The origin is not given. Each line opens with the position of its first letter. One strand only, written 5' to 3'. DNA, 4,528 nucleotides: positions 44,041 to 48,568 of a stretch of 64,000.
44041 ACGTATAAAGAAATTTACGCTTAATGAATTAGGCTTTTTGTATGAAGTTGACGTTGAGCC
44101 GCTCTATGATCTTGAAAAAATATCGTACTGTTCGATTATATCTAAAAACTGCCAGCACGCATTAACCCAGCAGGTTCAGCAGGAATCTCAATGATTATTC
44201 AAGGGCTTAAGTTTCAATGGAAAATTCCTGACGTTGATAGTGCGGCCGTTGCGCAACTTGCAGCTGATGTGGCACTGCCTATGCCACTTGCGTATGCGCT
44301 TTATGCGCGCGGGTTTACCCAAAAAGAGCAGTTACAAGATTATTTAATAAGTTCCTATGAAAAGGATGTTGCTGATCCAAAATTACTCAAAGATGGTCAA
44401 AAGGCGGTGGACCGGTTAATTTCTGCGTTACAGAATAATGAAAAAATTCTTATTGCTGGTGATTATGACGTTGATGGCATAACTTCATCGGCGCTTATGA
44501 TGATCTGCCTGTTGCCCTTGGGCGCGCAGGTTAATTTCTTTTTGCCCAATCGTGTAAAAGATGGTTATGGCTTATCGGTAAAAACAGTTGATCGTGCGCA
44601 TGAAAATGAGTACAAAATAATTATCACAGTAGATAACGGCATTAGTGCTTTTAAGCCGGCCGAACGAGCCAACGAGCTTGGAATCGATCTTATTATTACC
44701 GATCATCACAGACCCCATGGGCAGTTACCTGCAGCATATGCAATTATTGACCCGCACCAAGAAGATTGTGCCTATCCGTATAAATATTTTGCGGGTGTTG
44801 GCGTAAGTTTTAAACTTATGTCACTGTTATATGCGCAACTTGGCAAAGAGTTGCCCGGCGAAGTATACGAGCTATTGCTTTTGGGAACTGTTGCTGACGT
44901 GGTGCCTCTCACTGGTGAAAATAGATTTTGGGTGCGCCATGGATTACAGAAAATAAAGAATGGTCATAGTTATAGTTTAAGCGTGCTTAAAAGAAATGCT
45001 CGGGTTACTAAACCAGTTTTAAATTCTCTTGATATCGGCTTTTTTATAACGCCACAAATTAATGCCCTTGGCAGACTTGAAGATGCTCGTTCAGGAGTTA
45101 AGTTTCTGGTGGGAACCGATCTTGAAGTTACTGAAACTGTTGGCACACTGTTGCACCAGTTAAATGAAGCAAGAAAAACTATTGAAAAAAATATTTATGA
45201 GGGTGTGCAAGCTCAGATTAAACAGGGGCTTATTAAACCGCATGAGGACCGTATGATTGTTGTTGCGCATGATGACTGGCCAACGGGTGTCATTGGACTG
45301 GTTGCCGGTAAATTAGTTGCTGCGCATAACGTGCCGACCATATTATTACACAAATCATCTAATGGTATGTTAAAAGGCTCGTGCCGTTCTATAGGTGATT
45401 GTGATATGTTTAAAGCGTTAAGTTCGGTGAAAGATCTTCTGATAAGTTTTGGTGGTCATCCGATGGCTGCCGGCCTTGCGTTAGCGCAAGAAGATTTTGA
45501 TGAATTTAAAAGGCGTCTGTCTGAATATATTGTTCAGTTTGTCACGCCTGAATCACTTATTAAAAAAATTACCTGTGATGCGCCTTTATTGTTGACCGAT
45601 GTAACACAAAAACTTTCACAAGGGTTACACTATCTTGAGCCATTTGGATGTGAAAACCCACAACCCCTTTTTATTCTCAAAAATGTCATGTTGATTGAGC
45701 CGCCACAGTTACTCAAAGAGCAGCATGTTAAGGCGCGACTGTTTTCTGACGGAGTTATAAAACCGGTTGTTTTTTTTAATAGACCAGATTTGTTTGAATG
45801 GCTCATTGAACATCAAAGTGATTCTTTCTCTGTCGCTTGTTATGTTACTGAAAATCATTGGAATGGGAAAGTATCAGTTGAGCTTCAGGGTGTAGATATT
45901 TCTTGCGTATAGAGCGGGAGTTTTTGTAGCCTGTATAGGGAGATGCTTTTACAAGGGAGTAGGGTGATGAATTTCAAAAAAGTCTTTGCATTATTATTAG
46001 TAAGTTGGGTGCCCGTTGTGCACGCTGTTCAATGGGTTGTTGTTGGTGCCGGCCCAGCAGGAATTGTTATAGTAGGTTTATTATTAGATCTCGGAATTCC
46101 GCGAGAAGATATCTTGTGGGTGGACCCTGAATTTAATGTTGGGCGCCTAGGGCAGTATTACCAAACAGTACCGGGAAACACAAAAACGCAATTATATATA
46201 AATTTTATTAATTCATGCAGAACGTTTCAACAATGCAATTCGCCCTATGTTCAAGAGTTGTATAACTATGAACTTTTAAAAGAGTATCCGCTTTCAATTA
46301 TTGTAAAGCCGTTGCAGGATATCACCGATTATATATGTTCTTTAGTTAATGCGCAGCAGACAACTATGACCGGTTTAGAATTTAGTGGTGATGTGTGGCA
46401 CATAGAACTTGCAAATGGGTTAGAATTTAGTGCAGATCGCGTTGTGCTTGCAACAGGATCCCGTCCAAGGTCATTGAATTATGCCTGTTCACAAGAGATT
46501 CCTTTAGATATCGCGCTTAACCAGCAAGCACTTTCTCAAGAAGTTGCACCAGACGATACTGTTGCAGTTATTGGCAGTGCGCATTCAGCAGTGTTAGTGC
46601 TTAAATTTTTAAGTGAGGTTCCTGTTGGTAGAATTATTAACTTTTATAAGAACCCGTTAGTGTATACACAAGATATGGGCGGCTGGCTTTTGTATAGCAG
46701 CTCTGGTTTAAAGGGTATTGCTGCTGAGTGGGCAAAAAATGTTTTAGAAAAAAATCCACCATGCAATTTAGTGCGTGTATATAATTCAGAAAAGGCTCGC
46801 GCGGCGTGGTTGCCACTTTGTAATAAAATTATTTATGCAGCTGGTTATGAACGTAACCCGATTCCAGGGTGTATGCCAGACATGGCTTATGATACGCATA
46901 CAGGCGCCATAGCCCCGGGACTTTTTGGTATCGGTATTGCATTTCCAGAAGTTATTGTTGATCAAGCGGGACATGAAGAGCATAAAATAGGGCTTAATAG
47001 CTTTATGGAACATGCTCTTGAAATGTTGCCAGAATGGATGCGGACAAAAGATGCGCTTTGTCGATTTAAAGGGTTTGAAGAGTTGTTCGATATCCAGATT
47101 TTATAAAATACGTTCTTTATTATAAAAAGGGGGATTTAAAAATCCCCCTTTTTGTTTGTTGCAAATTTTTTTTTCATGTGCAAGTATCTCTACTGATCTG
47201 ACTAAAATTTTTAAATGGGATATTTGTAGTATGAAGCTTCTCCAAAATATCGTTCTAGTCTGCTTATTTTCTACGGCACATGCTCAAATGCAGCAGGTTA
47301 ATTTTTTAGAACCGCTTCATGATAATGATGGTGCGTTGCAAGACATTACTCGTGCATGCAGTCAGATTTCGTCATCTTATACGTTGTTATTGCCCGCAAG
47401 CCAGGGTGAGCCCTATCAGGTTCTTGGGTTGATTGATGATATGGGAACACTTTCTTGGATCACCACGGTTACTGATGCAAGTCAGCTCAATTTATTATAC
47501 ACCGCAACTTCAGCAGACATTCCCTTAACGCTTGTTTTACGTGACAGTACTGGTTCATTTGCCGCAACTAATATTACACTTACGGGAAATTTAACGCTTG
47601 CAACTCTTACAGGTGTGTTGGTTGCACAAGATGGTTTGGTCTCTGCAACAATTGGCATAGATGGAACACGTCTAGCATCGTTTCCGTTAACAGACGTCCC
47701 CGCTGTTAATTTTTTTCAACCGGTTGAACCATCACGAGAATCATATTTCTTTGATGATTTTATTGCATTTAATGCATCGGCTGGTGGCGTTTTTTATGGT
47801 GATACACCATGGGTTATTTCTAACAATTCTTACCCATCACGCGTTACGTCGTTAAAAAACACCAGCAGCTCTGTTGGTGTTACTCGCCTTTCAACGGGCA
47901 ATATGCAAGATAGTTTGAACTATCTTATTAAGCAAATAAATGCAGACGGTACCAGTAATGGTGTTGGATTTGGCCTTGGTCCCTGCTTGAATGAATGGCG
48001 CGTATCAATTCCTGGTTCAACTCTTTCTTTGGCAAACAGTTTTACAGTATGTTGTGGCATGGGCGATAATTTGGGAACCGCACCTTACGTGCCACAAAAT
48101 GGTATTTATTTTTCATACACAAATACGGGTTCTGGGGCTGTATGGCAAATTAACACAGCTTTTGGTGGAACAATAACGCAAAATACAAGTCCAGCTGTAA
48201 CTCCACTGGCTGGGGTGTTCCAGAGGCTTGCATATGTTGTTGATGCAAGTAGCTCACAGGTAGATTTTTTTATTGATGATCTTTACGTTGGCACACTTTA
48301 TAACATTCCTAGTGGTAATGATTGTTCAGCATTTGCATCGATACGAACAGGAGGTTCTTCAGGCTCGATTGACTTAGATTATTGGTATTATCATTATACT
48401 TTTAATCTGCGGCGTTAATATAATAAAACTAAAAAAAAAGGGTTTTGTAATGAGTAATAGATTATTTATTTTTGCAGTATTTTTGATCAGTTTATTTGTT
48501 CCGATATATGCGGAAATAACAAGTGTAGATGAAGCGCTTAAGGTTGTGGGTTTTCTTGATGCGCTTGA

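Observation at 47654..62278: A shared ~250-aa C-terminal head domain is the alternative ending to the S74 chaperone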

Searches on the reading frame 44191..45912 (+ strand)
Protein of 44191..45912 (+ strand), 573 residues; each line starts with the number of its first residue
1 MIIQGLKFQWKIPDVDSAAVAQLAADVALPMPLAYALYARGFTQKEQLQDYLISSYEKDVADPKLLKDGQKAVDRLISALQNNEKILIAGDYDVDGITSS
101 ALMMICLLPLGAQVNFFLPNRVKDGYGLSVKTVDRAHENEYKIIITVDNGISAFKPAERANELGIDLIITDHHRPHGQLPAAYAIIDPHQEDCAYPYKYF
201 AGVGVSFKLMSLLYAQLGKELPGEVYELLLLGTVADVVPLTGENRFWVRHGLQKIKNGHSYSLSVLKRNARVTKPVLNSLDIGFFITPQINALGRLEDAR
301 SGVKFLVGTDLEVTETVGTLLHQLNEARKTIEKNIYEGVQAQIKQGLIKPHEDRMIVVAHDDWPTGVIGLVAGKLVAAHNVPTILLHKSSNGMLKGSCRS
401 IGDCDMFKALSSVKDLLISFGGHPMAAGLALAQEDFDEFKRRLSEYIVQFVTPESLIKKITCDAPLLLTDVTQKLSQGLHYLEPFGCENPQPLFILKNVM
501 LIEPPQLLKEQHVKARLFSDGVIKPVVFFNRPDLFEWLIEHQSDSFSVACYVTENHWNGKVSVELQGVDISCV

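Call 9: search_protein_families(library=pfam, proteins=[window:44191-45912:+], max_evalue=0.1)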
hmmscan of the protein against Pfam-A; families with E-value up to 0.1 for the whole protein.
window:44191-45912:+ (573 aa): 3 families
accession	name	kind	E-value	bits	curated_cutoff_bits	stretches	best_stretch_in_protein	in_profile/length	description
PF01368.27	DHH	-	3.7e-26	92.3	28.1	1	85-233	1-125/125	DHH family, N-terminal domain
PF17768.7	RecJ_OB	-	3.1e-19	69.5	27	1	462-566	1-104/107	RecJ OB domain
PF02272.25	DHHA1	-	7e-14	52.6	25.9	1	354-448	3-101/102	DHHA1 domain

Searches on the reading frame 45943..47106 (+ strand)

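Call 9: search_protein_families(library=pfam, proteins=[window:45943-47106:+], max_evalue=0.1)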
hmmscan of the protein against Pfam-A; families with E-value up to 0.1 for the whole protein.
window:45943-47106:+ (387 aa): 3 families
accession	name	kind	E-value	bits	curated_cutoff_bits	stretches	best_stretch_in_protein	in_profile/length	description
PF07992.20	Pyr_redox_2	-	3.4e-06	27.2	26.1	1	31-217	3-155/291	Pyridine nucleotide-disulphide oxidoreductase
PF13454.12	NAD_binding_9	-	6.7e-06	26.6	21.8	1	137-173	118-154/155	FAD-NAD(P)-binding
PF13738.12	Pyr_redox_3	-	0.0034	17.1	30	1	32-217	1-177/305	Pyridine nucleotide-disulphide oxidoreductase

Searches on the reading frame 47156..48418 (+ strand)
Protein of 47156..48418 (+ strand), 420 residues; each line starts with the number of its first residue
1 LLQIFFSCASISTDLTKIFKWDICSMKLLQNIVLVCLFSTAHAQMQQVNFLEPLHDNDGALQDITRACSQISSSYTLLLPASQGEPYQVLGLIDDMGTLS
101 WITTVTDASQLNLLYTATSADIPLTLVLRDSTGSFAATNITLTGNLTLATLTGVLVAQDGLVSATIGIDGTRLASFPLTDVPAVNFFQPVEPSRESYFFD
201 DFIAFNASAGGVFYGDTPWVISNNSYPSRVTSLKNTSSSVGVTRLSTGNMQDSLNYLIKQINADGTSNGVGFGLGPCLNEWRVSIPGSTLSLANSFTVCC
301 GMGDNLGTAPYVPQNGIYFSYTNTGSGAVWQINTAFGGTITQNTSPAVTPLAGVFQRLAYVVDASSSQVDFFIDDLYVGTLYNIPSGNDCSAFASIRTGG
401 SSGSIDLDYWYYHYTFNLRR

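Call 9: search_protein_families(library=pfam, proteins=[window:47156-48418:+], max_evalue=0.1)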
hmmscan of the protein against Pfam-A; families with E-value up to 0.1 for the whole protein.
window:47156-48418:+ (420 aa): 0 families

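Call 86: search_protein_families(library=ncbifam, proteins=[window:47231-48418:+], max_evalue=0.01)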
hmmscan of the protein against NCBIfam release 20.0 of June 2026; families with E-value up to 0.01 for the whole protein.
window:47231-48418:+ (395 aa): 0 families

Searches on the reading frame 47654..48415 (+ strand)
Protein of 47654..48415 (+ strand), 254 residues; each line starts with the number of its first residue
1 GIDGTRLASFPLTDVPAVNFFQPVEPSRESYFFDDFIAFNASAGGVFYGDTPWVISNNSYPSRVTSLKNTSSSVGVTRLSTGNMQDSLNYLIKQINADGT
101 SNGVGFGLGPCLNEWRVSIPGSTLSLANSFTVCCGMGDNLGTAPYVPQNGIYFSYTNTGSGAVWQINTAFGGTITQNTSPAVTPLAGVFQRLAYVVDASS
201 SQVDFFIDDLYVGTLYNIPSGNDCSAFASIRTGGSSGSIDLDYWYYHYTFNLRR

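Call 13: search_protein_families(library=pfam, proteins=[window:47654-48415:+], max_evalue=10)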
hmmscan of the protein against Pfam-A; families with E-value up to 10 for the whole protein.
window:47654-48415:+ (254 aa): 1 family
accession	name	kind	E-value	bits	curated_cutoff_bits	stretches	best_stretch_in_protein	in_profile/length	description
PF21881.2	STIV_penton_2nd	-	0.7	10.7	27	1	130-175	3-50/85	A223 penton protein second domain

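Call 14: search_protein_families(library=phrogs, proteins=[window:47654-48415:+], max_evalue=1)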
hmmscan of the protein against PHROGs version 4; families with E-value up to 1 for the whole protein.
window:47654-48415:+ (254 aa): 0 families
